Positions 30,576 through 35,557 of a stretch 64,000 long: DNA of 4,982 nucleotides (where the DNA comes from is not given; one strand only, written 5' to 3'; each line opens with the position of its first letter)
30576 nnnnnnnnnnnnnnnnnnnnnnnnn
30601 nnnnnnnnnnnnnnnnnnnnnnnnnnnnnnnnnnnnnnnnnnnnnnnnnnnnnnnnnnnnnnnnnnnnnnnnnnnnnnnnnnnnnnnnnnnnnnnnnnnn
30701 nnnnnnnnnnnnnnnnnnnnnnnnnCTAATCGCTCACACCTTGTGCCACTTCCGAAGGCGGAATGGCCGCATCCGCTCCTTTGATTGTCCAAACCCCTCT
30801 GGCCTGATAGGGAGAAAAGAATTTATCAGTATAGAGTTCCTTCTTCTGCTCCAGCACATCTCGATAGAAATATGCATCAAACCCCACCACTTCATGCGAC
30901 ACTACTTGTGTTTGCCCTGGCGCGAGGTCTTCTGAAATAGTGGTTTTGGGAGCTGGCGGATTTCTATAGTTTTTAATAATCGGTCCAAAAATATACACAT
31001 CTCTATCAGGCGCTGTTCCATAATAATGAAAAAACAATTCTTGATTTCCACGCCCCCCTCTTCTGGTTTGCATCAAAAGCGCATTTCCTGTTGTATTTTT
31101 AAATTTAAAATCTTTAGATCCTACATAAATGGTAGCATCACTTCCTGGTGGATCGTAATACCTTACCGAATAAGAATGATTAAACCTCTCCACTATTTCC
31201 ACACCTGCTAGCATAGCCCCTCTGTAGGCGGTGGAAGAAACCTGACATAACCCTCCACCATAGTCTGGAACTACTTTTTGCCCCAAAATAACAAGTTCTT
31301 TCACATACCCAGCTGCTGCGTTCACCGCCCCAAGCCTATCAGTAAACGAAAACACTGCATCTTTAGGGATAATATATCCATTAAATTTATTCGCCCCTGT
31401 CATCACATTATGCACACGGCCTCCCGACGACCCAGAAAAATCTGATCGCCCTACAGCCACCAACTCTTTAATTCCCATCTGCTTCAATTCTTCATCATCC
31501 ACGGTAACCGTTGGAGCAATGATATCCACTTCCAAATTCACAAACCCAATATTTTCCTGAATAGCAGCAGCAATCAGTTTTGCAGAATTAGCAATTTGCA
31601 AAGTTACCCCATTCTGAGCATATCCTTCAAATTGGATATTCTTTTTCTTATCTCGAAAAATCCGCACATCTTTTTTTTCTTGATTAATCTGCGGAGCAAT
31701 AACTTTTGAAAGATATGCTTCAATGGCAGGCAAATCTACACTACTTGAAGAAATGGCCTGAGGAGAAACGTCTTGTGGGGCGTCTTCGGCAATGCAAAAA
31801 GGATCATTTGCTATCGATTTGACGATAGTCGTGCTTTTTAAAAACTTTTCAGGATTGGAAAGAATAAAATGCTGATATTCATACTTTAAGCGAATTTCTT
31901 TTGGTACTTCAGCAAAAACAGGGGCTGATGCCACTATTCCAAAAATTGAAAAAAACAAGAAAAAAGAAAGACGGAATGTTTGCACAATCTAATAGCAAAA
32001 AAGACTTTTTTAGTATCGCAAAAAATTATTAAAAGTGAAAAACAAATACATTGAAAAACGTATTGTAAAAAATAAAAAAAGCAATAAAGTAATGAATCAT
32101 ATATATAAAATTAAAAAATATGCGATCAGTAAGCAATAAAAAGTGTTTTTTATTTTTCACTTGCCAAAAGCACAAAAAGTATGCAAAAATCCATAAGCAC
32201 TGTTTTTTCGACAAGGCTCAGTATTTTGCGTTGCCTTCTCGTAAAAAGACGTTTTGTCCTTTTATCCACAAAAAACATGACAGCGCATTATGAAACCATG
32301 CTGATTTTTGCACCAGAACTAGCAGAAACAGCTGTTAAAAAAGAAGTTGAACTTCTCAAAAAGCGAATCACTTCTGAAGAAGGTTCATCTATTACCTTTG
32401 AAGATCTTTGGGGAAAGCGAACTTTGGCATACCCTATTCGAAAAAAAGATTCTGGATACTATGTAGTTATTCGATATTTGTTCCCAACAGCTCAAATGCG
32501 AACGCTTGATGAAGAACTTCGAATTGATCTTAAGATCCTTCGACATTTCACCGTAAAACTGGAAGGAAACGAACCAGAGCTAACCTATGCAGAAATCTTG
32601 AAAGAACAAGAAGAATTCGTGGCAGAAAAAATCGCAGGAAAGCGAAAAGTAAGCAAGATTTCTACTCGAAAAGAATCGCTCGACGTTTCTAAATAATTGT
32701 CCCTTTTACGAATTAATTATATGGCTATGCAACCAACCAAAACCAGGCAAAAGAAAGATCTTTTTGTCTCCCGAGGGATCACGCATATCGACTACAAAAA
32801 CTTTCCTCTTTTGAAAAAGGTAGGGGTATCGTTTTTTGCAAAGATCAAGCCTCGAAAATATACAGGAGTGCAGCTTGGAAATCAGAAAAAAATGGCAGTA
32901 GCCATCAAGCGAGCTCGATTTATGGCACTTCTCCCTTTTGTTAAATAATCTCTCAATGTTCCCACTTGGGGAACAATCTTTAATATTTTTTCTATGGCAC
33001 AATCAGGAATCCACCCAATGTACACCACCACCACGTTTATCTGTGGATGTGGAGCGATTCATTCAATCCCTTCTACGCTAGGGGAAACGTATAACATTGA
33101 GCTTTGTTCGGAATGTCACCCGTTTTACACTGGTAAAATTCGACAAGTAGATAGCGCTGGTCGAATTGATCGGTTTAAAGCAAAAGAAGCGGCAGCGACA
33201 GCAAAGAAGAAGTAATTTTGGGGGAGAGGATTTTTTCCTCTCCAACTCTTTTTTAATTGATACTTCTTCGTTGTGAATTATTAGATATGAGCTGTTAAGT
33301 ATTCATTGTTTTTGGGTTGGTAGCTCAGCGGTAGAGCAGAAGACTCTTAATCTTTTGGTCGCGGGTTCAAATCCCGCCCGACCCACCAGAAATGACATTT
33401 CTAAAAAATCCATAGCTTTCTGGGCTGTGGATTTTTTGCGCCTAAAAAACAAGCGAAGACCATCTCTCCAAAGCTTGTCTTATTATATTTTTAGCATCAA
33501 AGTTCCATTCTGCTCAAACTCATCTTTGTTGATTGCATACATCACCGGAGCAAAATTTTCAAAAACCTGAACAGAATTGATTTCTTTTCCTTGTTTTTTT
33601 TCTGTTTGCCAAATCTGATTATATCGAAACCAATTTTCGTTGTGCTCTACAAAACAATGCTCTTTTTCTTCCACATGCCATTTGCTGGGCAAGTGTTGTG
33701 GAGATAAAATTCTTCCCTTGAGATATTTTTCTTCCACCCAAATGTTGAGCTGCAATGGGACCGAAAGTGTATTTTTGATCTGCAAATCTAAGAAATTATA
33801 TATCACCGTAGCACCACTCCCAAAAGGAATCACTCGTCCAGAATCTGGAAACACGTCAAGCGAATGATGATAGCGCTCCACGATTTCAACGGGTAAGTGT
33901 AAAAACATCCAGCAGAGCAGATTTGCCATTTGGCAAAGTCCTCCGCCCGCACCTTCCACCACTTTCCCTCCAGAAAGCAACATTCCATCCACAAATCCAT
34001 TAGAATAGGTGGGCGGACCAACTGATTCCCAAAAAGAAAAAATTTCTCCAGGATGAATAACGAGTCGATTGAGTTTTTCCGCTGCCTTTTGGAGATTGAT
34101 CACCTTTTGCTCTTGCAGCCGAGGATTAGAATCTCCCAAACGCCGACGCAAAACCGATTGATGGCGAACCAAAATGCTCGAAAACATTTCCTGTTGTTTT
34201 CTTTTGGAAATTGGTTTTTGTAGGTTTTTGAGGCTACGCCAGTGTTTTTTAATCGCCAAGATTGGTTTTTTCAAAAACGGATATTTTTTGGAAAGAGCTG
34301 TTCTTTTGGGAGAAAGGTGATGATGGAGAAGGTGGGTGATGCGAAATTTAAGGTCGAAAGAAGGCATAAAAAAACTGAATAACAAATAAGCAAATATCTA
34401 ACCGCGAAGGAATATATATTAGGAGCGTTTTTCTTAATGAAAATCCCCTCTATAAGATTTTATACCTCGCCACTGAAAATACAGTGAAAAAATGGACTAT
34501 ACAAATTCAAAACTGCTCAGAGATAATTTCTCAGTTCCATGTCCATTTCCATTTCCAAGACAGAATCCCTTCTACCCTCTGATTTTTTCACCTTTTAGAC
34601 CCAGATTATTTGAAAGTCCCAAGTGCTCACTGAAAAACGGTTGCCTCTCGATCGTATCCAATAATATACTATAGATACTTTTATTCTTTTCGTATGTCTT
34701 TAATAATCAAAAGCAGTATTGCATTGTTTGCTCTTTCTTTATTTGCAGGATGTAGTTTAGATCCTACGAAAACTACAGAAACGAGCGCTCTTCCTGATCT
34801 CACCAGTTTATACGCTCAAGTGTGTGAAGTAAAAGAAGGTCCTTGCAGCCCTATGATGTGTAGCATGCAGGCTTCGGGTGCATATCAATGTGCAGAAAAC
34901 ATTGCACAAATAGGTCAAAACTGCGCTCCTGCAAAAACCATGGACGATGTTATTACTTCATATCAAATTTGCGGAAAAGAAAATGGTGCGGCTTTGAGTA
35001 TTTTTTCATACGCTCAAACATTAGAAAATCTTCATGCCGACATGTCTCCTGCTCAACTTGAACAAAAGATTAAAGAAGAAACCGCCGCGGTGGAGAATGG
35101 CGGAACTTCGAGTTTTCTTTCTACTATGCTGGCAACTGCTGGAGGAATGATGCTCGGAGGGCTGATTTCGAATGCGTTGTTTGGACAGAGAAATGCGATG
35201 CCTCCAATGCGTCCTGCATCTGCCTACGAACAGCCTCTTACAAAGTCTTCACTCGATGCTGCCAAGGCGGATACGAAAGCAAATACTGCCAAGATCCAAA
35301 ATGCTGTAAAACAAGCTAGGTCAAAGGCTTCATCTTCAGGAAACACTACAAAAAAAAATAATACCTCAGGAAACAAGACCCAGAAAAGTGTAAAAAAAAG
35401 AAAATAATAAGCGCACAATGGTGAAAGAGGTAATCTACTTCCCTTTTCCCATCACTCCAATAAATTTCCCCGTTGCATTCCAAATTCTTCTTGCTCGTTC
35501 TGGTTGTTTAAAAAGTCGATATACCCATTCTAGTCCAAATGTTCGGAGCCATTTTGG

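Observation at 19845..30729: ORFan four-gene operon divergently paired with a pilin-like cassette: candidate undescribed envelope or cell-contact system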

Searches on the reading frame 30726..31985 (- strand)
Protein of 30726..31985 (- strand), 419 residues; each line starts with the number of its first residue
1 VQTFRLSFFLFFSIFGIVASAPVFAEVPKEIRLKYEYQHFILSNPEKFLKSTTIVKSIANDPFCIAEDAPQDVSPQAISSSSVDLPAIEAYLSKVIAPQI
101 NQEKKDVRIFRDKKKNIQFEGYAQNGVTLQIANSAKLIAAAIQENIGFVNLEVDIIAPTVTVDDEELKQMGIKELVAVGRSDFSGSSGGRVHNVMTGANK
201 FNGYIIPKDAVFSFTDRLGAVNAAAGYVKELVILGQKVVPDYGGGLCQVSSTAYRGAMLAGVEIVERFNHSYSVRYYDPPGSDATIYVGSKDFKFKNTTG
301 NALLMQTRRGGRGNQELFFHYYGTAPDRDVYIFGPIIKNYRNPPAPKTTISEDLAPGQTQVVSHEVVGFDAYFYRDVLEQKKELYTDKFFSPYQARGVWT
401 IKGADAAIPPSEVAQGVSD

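Call 4: search_protein_families(library=pfam, proteins=[window:30726-31985:-], max_evalue=1)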
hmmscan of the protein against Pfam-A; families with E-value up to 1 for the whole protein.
window:30726-31985:- (419 aa): 1 family
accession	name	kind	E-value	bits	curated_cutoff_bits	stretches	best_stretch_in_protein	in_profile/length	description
PF04294.18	VanW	-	1.3e-37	128.6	27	1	190-308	2-119/130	VanW like protein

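Call 5: search_protein_families(library=ncbifam, proteins=[window:30726-31985:-], max_evalue=1)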
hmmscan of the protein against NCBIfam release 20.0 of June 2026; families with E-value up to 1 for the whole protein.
window:30726-31985:- (419 aa): 3 families
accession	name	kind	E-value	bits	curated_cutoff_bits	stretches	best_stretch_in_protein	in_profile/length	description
NF033128.2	vanW-gen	equivalog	4.7e-14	52.6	365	1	190-302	70-186/271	glycopeptide resistance accessory protein VanW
NF033123.1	vanW-G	exception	8.9e-12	45.3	600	1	190-304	70-188/273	glycopeptide resistance accessory protein VanW-G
NF033122.1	vanW-B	exception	7.1e-05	22.2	610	1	190-300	71-185/275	glycopeptide resistance accessory protein VanW-B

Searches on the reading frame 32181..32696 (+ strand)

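Call 9: search_protein_families(library=pfam, proteins=[window:32181-32696:+], max_evalue=0.001)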
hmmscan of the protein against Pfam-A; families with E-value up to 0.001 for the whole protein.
window:32181-32696:+ (171 aa): 1 family
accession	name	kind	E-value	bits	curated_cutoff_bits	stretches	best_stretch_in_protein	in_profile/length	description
PF01250.22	Ribosomal_S6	-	1.4e-23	83.3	27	1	36-126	1-90/90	Ribosomal protein S6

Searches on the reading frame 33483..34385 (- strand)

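Call 9: search_protein_families(library=pfam, proteins=[window:33483-34385:-], max_evalue=0.001)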
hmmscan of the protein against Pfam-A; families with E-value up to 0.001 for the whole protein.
window:33483-34385:- (300 aa): 1 family
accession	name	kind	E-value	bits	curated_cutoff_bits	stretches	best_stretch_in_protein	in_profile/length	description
PF04294.18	VanW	-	4.1e-39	133.5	27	1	94-226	2-129/130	VanW like protein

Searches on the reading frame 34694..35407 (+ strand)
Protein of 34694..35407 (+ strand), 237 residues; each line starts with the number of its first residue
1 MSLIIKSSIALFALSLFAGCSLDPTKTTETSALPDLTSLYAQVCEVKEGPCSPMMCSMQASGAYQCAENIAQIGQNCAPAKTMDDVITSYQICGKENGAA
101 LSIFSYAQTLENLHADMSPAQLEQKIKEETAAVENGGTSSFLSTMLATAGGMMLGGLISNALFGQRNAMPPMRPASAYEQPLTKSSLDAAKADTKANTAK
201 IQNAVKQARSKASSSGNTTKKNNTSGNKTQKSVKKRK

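Call 9: search_protein_families(library=pfam, proteins=[window:34694-35407:+], max_evalue=0.001)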
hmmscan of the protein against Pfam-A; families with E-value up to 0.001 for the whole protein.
window:34694-35407:+ (237 aa): 1 family
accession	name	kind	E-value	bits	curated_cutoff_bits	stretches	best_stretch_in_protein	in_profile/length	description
PF09849.14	DUF2076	-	0.00024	21.7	38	1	123-223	136-245/265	Uncharacterized protein conserved in bacteria (DUF2076)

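Call 50: search_protein_families(library=pfam, proteins=[window:34694-35407:+], max_evalue=1)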
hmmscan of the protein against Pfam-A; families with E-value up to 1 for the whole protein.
window:34694-35407:+ (237 aa): 1 family
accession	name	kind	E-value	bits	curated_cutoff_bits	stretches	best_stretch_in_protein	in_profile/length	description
PF09849.14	DUF2076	-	0.00024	21.7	38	1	123-223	136-245/265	Uncharacterized protein conserved in bacteria (DUF2076)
